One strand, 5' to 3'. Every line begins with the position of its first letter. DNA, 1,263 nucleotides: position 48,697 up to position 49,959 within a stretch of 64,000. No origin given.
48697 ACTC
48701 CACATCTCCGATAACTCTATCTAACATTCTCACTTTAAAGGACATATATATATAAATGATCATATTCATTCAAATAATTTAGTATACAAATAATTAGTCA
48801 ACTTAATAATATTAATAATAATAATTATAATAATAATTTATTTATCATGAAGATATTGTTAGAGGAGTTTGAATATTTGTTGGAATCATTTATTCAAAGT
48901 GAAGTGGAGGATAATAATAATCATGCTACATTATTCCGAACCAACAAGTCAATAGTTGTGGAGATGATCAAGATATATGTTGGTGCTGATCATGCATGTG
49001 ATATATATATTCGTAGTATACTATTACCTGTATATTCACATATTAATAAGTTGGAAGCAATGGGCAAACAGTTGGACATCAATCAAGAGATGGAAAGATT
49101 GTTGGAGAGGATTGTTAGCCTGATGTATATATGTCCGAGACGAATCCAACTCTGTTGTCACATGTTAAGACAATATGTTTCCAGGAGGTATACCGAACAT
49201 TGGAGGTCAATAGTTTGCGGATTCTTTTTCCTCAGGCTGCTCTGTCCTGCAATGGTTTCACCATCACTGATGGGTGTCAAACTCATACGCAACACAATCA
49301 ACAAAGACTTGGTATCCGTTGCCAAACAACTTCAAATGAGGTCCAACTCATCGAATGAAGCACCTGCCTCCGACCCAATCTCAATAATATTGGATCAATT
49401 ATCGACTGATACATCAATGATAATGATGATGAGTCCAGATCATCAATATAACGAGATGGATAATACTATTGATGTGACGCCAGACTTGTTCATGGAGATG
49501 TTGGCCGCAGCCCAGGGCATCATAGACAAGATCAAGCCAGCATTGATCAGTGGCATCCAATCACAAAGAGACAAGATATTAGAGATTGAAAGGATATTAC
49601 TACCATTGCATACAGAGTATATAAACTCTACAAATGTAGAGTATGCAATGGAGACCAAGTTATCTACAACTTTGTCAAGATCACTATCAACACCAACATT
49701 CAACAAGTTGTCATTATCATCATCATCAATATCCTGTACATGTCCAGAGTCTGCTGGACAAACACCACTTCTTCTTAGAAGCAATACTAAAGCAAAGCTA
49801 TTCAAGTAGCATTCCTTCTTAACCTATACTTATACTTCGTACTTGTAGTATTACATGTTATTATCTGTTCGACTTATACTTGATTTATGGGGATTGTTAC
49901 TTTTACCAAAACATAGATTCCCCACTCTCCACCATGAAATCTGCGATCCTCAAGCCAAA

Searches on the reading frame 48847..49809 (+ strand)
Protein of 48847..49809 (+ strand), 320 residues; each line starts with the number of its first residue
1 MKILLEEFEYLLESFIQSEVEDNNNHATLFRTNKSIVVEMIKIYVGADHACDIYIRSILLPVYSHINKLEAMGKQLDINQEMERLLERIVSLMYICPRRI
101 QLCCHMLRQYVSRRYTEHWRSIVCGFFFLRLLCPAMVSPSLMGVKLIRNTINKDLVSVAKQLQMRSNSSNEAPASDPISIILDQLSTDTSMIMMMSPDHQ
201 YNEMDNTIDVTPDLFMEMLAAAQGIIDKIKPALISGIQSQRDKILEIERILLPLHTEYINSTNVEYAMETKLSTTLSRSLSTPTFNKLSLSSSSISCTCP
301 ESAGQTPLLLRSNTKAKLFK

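Call 37: search_protein_families(library=pfam, proteins=[window:48847-49809:+], max_evalue=0.001)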
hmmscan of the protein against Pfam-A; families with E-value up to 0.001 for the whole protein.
window:48847-49809:+ (320 aa): 1 family
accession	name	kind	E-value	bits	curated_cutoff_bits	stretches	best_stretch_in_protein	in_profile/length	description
PF00616.24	RasGAP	-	1.1e-14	55.2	28.3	1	82-163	116-203/207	GTPase-activator protein for Ras-like GTPase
